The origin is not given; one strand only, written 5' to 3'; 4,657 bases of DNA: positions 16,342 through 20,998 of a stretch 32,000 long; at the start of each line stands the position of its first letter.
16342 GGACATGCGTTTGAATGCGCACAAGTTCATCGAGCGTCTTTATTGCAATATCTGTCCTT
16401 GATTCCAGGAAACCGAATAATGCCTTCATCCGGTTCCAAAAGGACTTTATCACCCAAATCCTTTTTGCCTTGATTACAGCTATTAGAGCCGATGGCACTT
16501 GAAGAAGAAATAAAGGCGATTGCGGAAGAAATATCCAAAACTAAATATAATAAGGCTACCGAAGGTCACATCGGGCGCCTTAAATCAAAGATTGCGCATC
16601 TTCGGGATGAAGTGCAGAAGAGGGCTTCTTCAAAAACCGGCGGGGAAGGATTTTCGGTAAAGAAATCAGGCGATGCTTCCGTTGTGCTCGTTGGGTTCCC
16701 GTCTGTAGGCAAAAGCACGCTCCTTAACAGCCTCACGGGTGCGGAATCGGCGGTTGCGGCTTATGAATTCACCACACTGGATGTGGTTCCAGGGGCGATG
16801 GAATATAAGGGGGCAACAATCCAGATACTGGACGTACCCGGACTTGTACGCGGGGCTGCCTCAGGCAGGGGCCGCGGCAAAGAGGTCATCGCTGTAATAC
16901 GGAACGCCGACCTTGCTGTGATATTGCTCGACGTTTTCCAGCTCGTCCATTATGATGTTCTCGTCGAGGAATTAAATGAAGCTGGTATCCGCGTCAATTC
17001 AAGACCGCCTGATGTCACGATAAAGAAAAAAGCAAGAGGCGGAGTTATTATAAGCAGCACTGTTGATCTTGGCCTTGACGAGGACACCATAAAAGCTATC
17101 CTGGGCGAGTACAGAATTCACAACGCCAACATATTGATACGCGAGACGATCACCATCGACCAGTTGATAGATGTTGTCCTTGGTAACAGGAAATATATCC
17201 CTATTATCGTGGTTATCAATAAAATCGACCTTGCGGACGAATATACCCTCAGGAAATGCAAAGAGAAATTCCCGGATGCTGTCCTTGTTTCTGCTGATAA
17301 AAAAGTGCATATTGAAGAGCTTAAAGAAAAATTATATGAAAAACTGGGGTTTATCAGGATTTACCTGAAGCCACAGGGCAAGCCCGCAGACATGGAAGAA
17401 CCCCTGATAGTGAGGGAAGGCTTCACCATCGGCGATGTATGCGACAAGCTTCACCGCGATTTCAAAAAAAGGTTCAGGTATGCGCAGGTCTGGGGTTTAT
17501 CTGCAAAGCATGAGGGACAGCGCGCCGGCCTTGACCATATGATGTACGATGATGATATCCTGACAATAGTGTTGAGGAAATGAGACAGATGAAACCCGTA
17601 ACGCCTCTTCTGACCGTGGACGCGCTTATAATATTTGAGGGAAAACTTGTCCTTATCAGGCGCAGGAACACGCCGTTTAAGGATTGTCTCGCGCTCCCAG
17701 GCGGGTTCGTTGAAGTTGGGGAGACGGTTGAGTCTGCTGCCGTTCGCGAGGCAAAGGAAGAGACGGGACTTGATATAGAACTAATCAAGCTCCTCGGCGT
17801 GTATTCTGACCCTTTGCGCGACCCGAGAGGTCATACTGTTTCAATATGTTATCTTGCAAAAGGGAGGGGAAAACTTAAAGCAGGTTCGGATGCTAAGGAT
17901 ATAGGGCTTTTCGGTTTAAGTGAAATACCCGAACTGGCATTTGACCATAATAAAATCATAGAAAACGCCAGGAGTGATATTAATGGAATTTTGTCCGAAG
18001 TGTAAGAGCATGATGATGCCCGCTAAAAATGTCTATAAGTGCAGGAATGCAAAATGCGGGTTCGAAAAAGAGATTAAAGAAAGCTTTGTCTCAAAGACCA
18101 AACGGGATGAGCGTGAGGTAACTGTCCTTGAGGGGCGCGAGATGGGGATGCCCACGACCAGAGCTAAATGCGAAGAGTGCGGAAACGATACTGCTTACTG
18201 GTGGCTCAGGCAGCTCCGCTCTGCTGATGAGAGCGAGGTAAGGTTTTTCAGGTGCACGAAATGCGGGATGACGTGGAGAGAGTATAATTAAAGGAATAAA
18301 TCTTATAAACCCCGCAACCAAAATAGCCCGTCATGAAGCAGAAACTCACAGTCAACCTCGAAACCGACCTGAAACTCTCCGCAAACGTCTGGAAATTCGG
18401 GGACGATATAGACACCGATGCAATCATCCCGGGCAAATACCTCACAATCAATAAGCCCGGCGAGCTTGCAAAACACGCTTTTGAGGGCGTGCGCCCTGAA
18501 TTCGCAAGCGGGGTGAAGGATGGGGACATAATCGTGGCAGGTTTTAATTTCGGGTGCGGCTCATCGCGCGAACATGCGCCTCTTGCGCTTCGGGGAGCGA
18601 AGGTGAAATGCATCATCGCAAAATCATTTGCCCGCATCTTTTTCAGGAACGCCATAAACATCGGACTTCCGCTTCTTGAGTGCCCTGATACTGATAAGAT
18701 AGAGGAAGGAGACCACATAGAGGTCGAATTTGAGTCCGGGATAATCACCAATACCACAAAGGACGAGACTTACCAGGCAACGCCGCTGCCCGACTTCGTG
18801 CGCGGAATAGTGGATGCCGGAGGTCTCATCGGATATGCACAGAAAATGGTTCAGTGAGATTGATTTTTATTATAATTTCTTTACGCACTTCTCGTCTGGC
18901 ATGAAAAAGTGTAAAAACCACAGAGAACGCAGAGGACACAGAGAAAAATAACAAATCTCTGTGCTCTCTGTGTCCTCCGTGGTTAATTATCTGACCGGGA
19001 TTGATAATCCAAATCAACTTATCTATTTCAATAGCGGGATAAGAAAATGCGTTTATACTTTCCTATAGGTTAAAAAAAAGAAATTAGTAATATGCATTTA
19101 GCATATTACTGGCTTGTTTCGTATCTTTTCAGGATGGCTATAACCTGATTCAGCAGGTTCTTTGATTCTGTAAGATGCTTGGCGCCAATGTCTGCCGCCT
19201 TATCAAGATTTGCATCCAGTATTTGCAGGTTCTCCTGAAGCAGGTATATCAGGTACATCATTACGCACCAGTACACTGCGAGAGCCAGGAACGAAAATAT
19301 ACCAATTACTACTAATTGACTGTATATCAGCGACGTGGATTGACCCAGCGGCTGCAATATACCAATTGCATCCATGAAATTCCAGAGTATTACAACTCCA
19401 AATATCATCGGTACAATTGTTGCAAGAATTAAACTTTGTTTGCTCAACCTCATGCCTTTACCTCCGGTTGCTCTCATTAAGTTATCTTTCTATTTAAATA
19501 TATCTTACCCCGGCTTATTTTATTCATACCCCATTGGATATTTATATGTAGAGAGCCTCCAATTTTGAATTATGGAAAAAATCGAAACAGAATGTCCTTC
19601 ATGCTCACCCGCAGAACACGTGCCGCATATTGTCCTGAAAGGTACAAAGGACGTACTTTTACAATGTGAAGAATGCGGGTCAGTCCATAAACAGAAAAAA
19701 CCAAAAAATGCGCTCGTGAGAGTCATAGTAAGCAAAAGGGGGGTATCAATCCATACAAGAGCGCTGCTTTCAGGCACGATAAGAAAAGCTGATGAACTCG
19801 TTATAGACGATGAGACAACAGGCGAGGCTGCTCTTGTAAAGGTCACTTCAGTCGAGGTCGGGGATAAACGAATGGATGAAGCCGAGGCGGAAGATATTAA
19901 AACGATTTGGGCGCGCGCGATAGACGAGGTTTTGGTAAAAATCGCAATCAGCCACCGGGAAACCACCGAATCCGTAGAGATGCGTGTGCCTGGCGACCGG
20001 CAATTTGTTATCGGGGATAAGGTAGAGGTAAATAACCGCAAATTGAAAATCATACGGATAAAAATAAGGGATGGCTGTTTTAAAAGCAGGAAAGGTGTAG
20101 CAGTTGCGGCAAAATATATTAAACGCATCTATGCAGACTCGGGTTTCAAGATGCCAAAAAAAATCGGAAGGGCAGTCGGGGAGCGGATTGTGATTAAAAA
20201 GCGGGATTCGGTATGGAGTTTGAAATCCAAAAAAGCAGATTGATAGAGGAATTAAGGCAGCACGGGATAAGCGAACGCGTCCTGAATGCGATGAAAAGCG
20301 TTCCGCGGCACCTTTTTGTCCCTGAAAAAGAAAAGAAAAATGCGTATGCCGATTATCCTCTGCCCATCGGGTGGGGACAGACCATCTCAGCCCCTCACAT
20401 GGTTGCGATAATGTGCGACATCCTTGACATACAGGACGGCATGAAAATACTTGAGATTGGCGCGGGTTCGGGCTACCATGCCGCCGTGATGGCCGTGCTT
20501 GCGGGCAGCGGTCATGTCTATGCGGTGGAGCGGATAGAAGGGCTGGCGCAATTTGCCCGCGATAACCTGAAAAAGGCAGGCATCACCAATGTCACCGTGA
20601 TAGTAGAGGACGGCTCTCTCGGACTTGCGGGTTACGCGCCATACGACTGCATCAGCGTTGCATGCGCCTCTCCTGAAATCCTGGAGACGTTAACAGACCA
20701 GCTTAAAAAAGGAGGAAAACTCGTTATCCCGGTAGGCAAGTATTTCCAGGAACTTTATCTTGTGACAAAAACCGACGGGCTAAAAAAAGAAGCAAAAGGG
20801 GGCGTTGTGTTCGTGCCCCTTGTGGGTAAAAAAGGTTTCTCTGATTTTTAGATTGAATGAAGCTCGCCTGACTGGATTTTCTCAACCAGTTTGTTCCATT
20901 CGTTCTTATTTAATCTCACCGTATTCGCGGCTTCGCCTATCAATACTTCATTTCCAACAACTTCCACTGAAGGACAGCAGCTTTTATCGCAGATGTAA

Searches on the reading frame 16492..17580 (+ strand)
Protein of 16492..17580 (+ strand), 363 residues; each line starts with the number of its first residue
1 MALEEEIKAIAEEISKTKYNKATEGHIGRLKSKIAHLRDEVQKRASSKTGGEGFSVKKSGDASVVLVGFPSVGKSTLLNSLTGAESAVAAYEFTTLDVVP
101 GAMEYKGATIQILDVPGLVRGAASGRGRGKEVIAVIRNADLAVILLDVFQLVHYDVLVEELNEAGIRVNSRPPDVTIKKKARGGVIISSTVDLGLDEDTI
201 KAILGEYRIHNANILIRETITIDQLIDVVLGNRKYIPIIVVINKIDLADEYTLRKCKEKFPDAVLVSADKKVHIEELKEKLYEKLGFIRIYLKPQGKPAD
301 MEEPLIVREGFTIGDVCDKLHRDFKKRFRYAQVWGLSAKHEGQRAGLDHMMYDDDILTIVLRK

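Call 8: search_protein_families(library=pfam, proteins=[window:16492-17580:+], max_evalue=0.001)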
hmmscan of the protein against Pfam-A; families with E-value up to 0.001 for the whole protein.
window:16492-17580:+ (363 aa): 8 families
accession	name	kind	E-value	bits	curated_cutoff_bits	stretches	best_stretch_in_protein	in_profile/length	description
PF16897.10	MMR_HSR1_Xtn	-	7.4e-36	122.8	35.2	1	182-286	1-105/106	C-terminal region of MMR_HSR1 domain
PF01926.29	MMR_HSR1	-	2.1e-23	83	21.9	1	64-177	2-111/113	50S ribosome-binding GTPase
PF02824.27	TGS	-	1.7e-16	60.4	22.2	1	288-360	1-59/60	TGS domain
PF02421.24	FeoB_N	-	4.5e-13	49.5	27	1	63-164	2-104/156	Ferrous iron transport protein B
PF03193.22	RsgA_GTPase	-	5.7e-07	30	30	0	27-85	72-130/174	RsgA GTPase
PF00009.33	GTP_EFTU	-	1e-05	25.7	26.5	0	233-267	119-153/188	Elongation factor Tu GTP binding domain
PF04548.22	AIG1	-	0.00018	21.4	27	1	63-155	2-97/212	AIG1 family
PF00350.29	Dynamin_N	-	0.0004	20.9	27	0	64-87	1-24/168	Dynamin family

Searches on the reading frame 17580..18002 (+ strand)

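Call 9: search_protein_families(library=pfam, proteins=[window:17580-18002:+], max_evalue=0.001)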
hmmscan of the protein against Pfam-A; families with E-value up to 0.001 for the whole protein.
window:17580-18002:+ (141 aa): 1 family
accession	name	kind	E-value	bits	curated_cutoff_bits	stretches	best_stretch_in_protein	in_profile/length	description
PF00293.34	NUDIX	-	8.7e-22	78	21.1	1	12-128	5-132/134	NUDIX domain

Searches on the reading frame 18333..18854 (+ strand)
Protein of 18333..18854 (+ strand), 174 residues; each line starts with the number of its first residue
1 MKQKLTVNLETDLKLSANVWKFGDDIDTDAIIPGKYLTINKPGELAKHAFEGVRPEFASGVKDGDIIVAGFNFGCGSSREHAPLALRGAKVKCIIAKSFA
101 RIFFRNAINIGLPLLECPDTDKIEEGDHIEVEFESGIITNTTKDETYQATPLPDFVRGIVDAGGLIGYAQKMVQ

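Call 9: search_protein_families(library=pfam, proteins=[window:18333-18854:+], max_evalue=0.001)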
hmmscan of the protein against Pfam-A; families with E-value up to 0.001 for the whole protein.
window:18333-18854:+ (174 aa): 1 family
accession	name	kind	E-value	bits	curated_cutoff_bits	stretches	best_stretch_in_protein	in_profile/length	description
PF00694.25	Aconitase_C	-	2.1e-18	67.4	22.8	1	65-114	75-125/131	Aconitase C-terminal domain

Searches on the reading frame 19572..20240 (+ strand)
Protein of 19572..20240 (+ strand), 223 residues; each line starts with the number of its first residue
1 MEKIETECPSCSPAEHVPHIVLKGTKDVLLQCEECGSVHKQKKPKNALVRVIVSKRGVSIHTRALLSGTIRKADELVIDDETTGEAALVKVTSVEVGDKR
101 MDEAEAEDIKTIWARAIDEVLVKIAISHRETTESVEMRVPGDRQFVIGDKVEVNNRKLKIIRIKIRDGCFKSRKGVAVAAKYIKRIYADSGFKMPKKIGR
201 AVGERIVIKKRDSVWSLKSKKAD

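Call 80: search_protein_families(library=pfam, proteins=[window:19572-20240:+], max_evalue=0.00001)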
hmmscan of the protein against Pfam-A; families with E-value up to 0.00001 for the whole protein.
window:19572-20240:+ (223 aa): 1 family
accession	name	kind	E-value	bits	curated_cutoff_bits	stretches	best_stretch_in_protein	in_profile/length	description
PF19769.4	CPxCG_zf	-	1.2e-45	156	27.2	1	8-188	1-182/183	CPxCG-related zinc finger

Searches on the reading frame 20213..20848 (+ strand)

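Call 80: search_protein_families(library=pfam, proteins=[window:20213-20848:+], max_evalue=0.00001)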
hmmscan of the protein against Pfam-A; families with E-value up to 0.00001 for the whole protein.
window:20213-20848:+ (212 aa): 4 families
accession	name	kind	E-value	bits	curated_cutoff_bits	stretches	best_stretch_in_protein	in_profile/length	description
PF01135.25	PCMT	-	2.3e-66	224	20.3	1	6-207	2-209/210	Protein-L-isoaspartate(D-aspartate) O-methyltransferase (PCMT)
PF13847.12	Methyltransf_31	-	6.3e-11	42.6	27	1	74-172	2-109/145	Methyltransferase domain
PF13649.12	Methyltransf_25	-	1.1e-06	29.6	27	1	79-168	1-97/97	Methyltransferase domain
PF08704.16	GCD14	-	1.3e-06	28.7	26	1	64-132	29-99/247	tRNA methyltransferase complex GCD14 subunit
